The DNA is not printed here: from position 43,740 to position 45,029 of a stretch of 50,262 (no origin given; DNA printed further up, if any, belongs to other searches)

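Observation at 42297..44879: Coupled enzyme trio at the tail of the virion operon: CtlX/DDAH-like amidinotransferase-fold enzyme, agmatine-deiminase-like enzyme and PSD-family pyruvoyl decarboxylase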

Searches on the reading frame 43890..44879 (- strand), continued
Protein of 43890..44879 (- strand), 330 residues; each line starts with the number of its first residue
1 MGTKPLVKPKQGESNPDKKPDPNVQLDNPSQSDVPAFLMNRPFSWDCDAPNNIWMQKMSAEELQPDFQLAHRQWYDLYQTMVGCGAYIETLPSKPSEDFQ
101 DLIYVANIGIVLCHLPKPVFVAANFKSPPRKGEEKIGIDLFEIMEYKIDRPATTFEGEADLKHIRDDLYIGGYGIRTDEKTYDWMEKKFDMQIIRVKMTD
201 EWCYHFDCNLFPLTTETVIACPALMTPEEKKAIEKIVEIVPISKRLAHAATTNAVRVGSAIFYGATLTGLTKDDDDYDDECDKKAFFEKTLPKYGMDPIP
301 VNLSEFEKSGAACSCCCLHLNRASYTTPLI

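Call 78: search_protein_families(library=ncbifam, proteins=[L069:9015-10472:+, L077:6711-7904:+, L066:9044-10300:+, L066:10294-11268:+, L052:4133-5467:+], max_evalue=0.00001)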
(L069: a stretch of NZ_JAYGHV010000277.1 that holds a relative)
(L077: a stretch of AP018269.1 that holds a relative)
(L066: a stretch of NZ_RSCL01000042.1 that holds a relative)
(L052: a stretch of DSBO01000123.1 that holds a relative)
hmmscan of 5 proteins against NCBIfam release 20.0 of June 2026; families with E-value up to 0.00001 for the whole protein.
L069:9015-10472:+ (486 aa): 14 families
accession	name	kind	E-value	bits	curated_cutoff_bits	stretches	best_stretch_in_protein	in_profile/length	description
NF011928.0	PRK15399.1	subfamily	5.3e-33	114.2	968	2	3-300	125-441/713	lysine decarboxylase LdcC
NF011603.0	PRK15029.1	equivalog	2.2e-31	109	1167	1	6-301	139-465/756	arginine decarboxylase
NF011929.0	PRK15400.1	subfamily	6.1e-27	94.2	1056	2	5-298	127-439/714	lysine decarboxylase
NF010092.0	PRK13578.1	subfamily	3.3e-25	88.5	794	1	7-141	108-247/720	ornithine decarboxylase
TIGR04301.1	ODC_inducible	exception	5.1e-24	84.5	1310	1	7-141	108-247/719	ornithine decarboxylase SpeF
TIGR04318.1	lacto_ODC_hypo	hypoth_equivalog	6.8e-17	61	950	1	11-148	95-236/695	putative ornithine decarboxylase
NF008687.0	PRK11706.1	equivalog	1.8e-11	43.4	375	1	69-205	33-162/375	dTDP-4-amino-4,6-dideoxygalactose transaminase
NF008658.2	PRK11658.1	equivalog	4.4e-09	35.5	631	1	76-202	42-161/379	UDP-4-amino-4-deoxy-L-arabinose aminotransferase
TIGR02379.1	ECA_wecE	subfamily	1.6e-07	30.4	434.85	1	80-227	44-180/376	dTDP-4-amino-4,6-dideoxy-D-glucose transaminase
NF006810.0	PRK09331.1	subfamily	1.6e-06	27.2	301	1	88-239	85-235/397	Sep-tRNA:Cys-tRNA synthetase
TIGR03588.1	PseC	equivalog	2.3e-06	26.8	423.5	1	76-199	39-159/380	UDP-4-amino-4,6-dideoxy-N-acetyl-beta-L-altrosamine transaminase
NF005588.0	PRK07309.1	equivalog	2.9e-06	26.4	576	1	88-198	96-208/391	pyridoxal phosphate-dependent aminotransferase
TIGR02539.1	SepCysS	equivalog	3.7e-06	26.2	365.25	1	88-240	71-222/370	O-phospho-L-seryl-tRNA:Cys-tRNA synthase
NF000586.1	PRK00011.1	subfamily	4e-06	25.8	335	1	72-339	67-327/404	serine hydroxymethyltransferase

L077:6711-7904:+ (398 aa): 6 families
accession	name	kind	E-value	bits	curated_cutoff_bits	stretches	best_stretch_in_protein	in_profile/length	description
TIGR01048.1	lysA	equivalog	1.6e-41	142.2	297.9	1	34-378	27-387/417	diaminopimelate decarboxylase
NF006515.0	PRK08961.1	equivalog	2.2e-23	82.2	802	1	24-376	495-849/861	bifunctional aspartate kinase/diaminopimelate decarboxylase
TIGR03099.1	dCO2ase_PEP1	hypoth_equivalog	1.1e-20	74.1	478.45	1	33-371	26-382/398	pyridoxal-dependent decarboxylase, exosortase A system-associated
NF003763.0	PRK05354.1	equivalog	2.2e-08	33.1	369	1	57-290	100-362/636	biosynthetic arginine decarboxylase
NF041039.1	FslC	exception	6.7e-07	28.5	500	0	58-375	59-393/418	rhizoferrin biosystnesis N-citrylornithine decarboxylase FslC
TIGR01273.1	speA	equivalog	6.4e-06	24.9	624.1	1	57-284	93-348/624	arginine decarboxylase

L066:9044-10300:+ (419 aa): 6 families
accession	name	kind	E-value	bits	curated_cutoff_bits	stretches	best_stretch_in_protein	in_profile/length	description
TIGR01048.1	lysA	equivalog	2.5e-39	135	297.9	1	26-372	24-386/417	diaminopimelate decarboxylase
NF006515.0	PRK08961.1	equivalog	4.5e-20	71.2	802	1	19-371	495-849/861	bifunctional aspartate kinase/diaminopimelate decarboxylase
TIGR03099.1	dCO2ase_PEP1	hypoth_equivalog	2.5e-17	63.1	478.45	1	33-368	31-384/398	pyridoxal-dependent decarboxylase, exosortase A system-associated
NF052544.1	OrLyDeCDokD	equivalog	1.6e-09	36.9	700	1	35-292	54-332/461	ornithine/lysine decarboxylase DokD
TIGR01273.1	speA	equivalog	3e-08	32.6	624.1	1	51-284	92-353/624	arginine decarboxylase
NF003763.0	PRK05354.1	equivalog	3.7e-08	32.3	369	1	51-286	99-363/636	biosynthetic arginine decarboxylase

L066:10294-11268:+ (325 aa): 2 families
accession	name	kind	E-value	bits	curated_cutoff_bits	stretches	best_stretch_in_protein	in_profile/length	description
NF010070.0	PRK13551.1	subfamily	3.5e-19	68.8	483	2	134-209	151-231/365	agmatine deiminase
TIGR03380.1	agmatine_aguA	equivalog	2e-18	66.5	381.8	1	35-209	42-225/357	agmatine deiminase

L052:4133-5467:+ (445 aa): 8 families
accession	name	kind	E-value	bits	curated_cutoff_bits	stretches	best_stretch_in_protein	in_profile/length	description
TIGR00797.1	matE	subfamily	5.1e-49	167.2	147.4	1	18-417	1-396/396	MATE family efflux transporter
NF052396.1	MATE_WgkD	equivalog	4.1e-26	92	510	1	12-407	5-395/428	tryglysin-associated MATE efflux transporter WgkD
NF001214.0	PRK00187.1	equivalog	2.4e-22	79.5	449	1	12-433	12-438/464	NorM family multidrug efflux MATE transporter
NF007562.1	PRK10189.1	equivalog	8.3e-16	57.8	465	1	9-440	26-462/470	EmmdR/YeeO family multidrug/toxin efflux MATE transporter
NF000263.1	MATE_multi_NorM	equivalog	2.8e-15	56.7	950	1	10-306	18-315/459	multidrug efflux MATE transporter NorM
NF007130.1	PRK09575.1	equivalog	5e-14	52.4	445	1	9-380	5-377/435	MATE family efflux transporter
NF041801.1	MATE_SolL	equivalog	7.5e-11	41.5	780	1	10-203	20-213/458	solanimycin export family MATE transporter SolL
NF045539.1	MATE_efflux1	equivalog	7.1e-06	25.4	350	0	84-384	73-362/411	MATE family Na+-driven efflux transporter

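Call 100: search_dna_similar(query=window:43890-44879:-, collection=phages, mode=protein, max_rows=12, rows=spread, max_evalue=0.001)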
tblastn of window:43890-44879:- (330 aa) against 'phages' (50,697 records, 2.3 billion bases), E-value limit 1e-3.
Records with a match: 48; places in all: 48; records where one place covers at least 80% of the query: 46.
Best place of each record, by identity: <60% 48.
By first word of the organism name: Campylobacter 40; Bacteroides 6; Ralstonia 1; Xanthomonas 1.
By host as written in the record: Campylobacter jejuni NCTC12662 15; Campylobacter jejuni 12; Campylobacter jejuni NCTC12658 3; Campylobacter jejuni subsp. jejuni 3; Campylobacter jejuni NCTC 11168 2; Bacteroides thetaiotaomicron VPI-5487 1; Bacteroides thetaiotaomicron VPI-5488 1; Bacteroides thetaiotaomicron VPI-5489 1; and 10 more.
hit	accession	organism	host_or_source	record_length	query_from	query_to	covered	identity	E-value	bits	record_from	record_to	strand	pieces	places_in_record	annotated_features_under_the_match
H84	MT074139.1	Bacteroides phage DAC19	Bacteroides thetaiotaomicron VPI-5487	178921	33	330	90%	38.4%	3e-41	159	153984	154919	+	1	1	hypothetical protein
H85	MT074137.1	Bacteroides phage DAC16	Bacteroides thetaiotaomicron VPI-5485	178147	33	330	90%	38.4%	3e-41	159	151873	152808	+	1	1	hypothetical protein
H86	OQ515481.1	Campylobacter phage vB_Cj_QDYZ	Campylobacter jejuni 2206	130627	30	325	90%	32.7%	1e-34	139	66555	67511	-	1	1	amidinotransferase family protein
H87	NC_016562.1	Campylobacter phage CPX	Campylobacter jejuni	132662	30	325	90%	32.7%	2e-34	139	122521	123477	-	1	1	amidinotransferase family protein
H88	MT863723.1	Campylobacter phage F361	Campylobacter jejuni NCTC12662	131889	30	325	90%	32.7%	3e-34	138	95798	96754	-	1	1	putative amidinotransferase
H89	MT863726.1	Campylobacter phage F368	Campylobacter jejuni NCTC12662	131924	30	325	90%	32.7%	3e-34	138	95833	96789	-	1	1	putative amidinotransferase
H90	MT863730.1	Campylobacter phage F374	Campylobacter jejuni NCTC12662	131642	30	325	90%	32.7%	3e-34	138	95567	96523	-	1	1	putative amidinotransferase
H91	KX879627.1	Campylobacter phage vB_CjeM_Los1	Campylobacter jejuni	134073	30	325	90%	32.7%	5e-34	137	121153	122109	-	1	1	putative aminidotransferase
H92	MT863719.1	Campylobacter phage F356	Campylobacter jejuni NCTC12662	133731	30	325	90%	32.4%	8e-34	137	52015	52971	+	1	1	putative amidinotransferase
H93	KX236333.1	Campylobacter phage PC14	Campylobacter jejuni NCTC 11168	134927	30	325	90%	32.2%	1e-34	139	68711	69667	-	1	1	aminidotransferase family protein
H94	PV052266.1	Campylobacter phage PT14_12670_16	Campylobacter jejuni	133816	51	325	83%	31.4%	3e-24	108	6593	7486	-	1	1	hypothetical protein (x2)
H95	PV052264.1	Campylobacter phage CC12667_12682_P3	Campylobacter coli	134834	86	198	32%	39.4%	1e-9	87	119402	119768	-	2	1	hypothetical protein (x4)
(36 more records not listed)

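Call 101: search_dna_similar(query=window:43890-44879:-, collection=phages, mode=protein, max_rows=60, rows=best, max_evalue=0.001)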
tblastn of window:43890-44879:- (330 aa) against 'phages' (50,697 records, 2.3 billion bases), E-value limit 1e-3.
Records with a match: 48; places in all: 48; records where one place covers at least 80% of the query: 46.
Best place of each record, by identity: <60% 48.
By first word of the organism name: Campylobacter 40; Bacteroides 6; Ralstonia 1; Xanthomonas 1.
By host as written in the record: Campylobacter jejuni NCTC12662 15; Campylobacter jejuni 12; Campylobacter jejuni NCTC12658 3; Campylobacter jejuni subsp. jejuni 3; Campylobacter jejuni NCTC 11168 2; Bacteroides thetaiotaomicron VPI-5487 1; Bacteroides thetaiotaomicron VPI-5488 1; Bacteroides thetaiotaomicron VPI-5489 1; and 10 more.
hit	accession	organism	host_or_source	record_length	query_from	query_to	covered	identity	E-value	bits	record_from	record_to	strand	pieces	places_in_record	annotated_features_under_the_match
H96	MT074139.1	Bacteroides phage DAC19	Bacteroides thetaiotaomicron VPI-5487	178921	33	330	90%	38.4%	3e-41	159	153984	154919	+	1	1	hypothetical protein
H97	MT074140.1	Bacteroides phage DAC20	Bacteroides thetaiotaomicron VPI-5488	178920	33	330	90%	38.4%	3e-41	159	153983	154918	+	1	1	hypothetical protein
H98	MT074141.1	Bacteroides phage DAC22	Bacteroides thetaiotaomicron VPI-5489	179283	33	330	90%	38.4%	3e-41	159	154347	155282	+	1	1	hypothetical protein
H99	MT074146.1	Bacteroides phage SJC03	Bacteroides thetaiotaomicron VPI-5494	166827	33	330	90%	38.4%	3e-41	159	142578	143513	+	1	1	hypothetical protein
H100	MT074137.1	Bacteroides phage DAC16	Bacteroides thetaiotaomicron VPI-5485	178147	33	330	90%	38.4%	3e-41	159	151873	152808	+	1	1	hypothetical protein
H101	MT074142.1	Bacteroides phage DAC23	Bacteroides thetaiotaomicron VPI-5490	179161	33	330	90%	38.4%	3e-41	159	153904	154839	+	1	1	hypothetical protein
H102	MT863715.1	Campylobacter phage F336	Campylobacter jejuni 1447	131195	30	325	90%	33.3%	2e-34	139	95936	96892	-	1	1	putative amidinotransferase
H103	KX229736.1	Campylobacter phage PC5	Campylobacter jejuni LBA65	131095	30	325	90%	33.0%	2e-34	139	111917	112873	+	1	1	aminidotransferase family protein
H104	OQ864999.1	Campylobacter phage F341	Campylobacter jejuni NCTC12658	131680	30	325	90%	32.8%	2e-34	139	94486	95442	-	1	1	putative amidinotransferase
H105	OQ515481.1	Campylobacter phage vB_Cj_QDYZ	Campylobacter jejuni 2206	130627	30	325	90%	32.7%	1e-34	139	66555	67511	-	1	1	amidinotransferase family protein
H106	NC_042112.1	Campylobacter phage CP81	Campylobacter jejuni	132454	30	325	90%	32.7%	2e-34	139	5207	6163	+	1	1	hypothetical protein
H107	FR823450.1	Campylobacter phage CP81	Campylobacter jejuni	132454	30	325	90%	32.7%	2e-34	139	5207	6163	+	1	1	hypothetical protein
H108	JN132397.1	Campylobacter phage CPX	Campylobacter jejuni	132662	30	325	90%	32.7%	2e-34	139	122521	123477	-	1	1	amidinotransferase family protein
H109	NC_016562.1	Campylobacter phage CPX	Campylobacter jejuni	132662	30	325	90%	32.7%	2e-34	139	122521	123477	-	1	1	amidinotransferase family protein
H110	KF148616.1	Campylobacter phage CP8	Campylobacter jejuni subsp. jejuni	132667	30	325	90%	32.7%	2e-34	139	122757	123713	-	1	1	amidinotransferase family protein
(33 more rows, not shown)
